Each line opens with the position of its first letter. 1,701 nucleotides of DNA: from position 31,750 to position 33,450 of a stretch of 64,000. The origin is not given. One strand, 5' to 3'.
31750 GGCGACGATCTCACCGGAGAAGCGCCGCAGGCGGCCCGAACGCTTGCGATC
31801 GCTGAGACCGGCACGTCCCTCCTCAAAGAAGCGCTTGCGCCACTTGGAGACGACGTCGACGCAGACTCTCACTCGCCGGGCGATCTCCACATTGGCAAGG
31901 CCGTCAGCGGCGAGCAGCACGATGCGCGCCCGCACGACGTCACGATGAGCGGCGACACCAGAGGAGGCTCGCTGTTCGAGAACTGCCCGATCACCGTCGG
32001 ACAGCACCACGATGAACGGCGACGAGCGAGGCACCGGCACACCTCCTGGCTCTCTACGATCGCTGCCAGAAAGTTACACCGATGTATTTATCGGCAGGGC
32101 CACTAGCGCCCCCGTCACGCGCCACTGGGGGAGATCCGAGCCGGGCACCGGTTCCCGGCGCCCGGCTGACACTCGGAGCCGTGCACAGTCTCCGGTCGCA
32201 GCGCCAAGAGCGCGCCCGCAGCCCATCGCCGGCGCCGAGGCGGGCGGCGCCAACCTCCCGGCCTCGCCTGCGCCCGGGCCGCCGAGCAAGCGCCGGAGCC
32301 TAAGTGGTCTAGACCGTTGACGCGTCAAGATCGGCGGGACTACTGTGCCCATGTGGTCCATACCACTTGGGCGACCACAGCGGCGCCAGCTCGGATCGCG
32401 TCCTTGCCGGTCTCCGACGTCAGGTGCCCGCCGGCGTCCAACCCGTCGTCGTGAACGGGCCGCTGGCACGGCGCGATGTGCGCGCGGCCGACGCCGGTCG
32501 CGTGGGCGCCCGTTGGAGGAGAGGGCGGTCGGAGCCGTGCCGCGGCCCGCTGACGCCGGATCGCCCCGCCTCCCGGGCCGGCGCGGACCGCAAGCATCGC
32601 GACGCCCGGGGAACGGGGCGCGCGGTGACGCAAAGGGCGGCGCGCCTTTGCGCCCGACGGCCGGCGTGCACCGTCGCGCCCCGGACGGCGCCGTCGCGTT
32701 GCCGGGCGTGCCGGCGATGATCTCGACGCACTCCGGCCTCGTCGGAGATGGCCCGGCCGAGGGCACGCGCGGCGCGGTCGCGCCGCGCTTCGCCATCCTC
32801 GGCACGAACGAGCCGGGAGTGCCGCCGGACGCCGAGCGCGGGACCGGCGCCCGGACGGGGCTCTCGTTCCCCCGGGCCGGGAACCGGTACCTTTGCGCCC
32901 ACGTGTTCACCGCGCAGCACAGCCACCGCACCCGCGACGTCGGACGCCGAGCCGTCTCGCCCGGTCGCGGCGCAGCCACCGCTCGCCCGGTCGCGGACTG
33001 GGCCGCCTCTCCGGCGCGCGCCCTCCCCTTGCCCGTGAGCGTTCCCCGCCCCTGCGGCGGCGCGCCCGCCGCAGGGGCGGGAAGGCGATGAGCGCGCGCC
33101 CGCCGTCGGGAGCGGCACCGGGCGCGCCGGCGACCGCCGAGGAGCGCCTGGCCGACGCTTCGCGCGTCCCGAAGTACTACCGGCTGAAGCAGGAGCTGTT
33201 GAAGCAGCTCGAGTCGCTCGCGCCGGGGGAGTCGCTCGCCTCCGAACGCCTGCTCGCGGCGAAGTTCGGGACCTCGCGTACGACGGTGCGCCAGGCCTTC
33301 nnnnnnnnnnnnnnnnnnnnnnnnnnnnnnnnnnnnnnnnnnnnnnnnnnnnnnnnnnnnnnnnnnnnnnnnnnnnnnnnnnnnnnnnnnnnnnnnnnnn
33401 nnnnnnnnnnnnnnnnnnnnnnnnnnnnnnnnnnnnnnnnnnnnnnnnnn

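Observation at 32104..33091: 1 kb between the IS and the DasR-like regulator: dre sites, a promoter-like element and unresolved coding-phase signals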

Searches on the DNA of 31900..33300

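Call 6: search_rna_families(source=window, start=31900, end=33300, threshold=evalue, max_evalue=10)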
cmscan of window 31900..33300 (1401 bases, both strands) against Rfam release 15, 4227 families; matches with E-value up to 10: 11.
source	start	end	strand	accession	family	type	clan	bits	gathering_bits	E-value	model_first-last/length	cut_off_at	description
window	32142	32162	+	RF03158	L31-Actinobacteria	Cis-reg; leader;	CL00118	20.3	35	0.65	1-48/48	no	L31-Actinobacteria ribosomal protein leader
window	32166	32229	-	RF02040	HOTTIP_1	Gene; lncRNA;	-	19.7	50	0.18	1-57/57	no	HOXA transcript at the distal tip, conserved region 1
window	32767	32789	+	RF00194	Rubella_3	Cis-reg;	-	18.5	35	1.1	6-28/68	no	Rubella virus 3' cis-acting element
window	32127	32178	-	RF00992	mir-593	Gene; miRNA;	-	18.3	100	0.93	1-100/100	no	mir-593 microRNA precursor family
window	33059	33095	-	RF01336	CRISPR-DR23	Gene; CRISPR;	-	17.4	45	4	1-36/36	no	CRISPR RNA direct repeat element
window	32716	32820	-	RF01757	sbcD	Gene; sRNA;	-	17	40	1.4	1-155/155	no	sbcD RNA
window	32767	32788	-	RF00194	Rubella_3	Cis-reg;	-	16.6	35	3.2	6-27/68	no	Rubella virus 3' cis-acting element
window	32081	32165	+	RF00627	P15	Gene;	-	16.2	70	1.4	1-119/119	no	Pseudomonas sRNA P15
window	32969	32987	-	RF01380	HIV-1_SD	Cis-reg;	-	15.8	30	8.4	1-19/19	no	Human immunodeficiency virus type 1 major splice donor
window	31979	32058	-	RF01867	CC2171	Gene; sRNA;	-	12.9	75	5.8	1-159/159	no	caulobacter sRNA CC2171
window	32050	32189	+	RF02487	GlsR24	Gene; snRNA; snoRNA; HACA-box;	-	12.4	100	4.8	1-147/147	no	Small nucleolar RNA GlsR24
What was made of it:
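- No Rfam family matches, even at E up to 10, beyond chance-level hits (call 6).
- Tried and rejected: Rfam at E up to 10 on 31900-33300 gave only chance-level hits (call 6).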

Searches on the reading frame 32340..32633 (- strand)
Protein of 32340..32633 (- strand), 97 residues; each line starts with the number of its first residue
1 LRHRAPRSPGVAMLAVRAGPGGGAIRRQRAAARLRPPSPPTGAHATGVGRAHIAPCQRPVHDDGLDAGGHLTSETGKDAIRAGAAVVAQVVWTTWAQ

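Call 5: search_protein_families(library=pfam, proteins=[window:32340-32633:-], max_evalue=1)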
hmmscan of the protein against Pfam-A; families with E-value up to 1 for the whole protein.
window:32340-32633:- (97 aa): 0 families

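Call 42: search_protein_representatives(protein=window:32343-32633:-)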
Query: 97 residues. Proteins with E-value up to 0.001 (for the whole library): 2; up to 1e-10: 0; up to 1e-30: 0. The best 2 are listed.
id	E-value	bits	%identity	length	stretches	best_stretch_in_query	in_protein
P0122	9.4e-09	51.7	34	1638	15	46-77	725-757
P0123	5.9e-06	42.8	40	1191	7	27-54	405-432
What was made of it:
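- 32368..32695 (+): Unassigned 5' part of the presumed dasR leader. It includes the marginal minus-strand phase signal (32355-32460), an SD-like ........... (32514-32526) before an in-frame GTG at 32537, and the hairpin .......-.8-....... (32630-32651). The minus ORF has no homologs (call 42).
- Full HMMER over 1.84 billion representatives returns only two repetitive low-complexity proteins (call 42).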

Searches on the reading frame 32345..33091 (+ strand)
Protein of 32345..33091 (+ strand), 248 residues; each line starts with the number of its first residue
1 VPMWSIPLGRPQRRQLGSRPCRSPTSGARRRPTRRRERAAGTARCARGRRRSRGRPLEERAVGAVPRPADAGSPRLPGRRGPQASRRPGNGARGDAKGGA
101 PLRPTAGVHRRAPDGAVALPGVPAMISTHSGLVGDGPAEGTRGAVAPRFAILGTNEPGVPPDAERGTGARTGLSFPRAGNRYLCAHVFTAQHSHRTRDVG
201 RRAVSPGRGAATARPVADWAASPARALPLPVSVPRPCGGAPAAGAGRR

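Call 5: search_protein_families(library=pfam, proteins=[window:32345-33091:+], max_evalue=1)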
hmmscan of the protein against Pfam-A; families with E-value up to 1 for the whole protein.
window:32345-33091:+ (248 aa): 0 families

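Call 13: find_homologous_proteins(query=window:32351-33088:+, max_evalue=0.01)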
Query window:32351-33088:+ (246 aa): 1 proteins with E <= 0.01 among 8000 candidates.
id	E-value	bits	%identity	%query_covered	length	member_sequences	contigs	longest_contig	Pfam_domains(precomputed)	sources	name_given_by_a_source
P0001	9.5e-144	496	98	100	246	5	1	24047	-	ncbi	-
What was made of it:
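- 32351..33091 (+): The 246-codon ORF as called by gene finders. It contains the fossil and is not a conserved protein. Its only homologs are its own near-identical copies (call 13).
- There are no homologs (call 13). There is no homolog outside the same species in 5.8 billion proteins (call 13) and no Pfam family (call 5).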

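Call 43: find_encoding_contigs(protein=P0001, flank=10000, max_places=6)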
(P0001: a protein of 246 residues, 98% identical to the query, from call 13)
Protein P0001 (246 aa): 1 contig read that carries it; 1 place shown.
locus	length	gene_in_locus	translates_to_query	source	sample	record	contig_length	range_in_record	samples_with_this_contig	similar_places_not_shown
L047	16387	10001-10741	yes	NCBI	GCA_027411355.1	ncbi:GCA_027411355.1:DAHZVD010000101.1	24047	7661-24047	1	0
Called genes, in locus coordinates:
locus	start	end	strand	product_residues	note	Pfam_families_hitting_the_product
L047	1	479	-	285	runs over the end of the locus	PF03009:GDPD, PF13653:GDPD_2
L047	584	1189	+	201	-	-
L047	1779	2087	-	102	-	-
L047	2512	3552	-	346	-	PF00294:PfkB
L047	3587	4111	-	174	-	-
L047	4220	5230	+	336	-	PF01791:DeoC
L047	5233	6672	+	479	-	PF00171:Aldedh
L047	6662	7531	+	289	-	PF00171:Aldedh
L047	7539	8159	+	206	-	PF14681:UPRTase, PF00156:Pribosyltran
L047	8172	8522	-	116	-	-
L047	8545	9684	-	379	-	PF13384:HTH_23, PF13518:HTH_28, PF13551:HTH_29, PF13565:HTH_32, PF13358:DDE_3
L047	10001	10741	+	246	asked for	-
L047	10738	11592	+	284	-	PF00392:GntR, PF07702:UTRA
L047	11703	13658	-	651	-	PF00528:BPD_transp_1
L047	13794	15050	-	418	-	PF01547:SBP_bac_1, PF13416:SBP_bac_8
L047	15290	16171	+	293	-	PF01380:SIS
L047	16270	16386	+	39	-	?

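Call 70: list_cluster_members(proteins=[P0001, P0002])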
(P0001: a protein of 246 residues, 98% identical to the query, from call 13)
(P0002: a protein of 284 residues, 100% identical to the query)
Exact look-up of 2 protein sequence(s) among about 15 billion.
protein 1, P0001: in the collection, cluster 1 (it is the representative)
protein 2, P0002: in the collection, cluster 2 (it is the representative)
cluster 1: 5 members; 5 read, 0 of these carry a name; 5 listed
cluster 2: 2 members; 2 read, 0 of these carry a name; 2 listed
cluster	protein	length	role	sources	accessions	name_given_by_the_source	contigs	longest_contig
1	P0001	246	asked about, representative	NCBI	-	-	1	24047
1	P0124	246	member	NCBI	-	-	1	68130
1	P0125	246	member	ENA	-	-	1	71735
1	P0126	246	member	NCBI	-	-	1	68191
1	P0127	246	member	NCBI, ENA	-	-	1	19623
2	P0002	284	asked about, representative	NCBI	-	-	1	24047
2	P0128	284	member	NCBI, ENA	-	-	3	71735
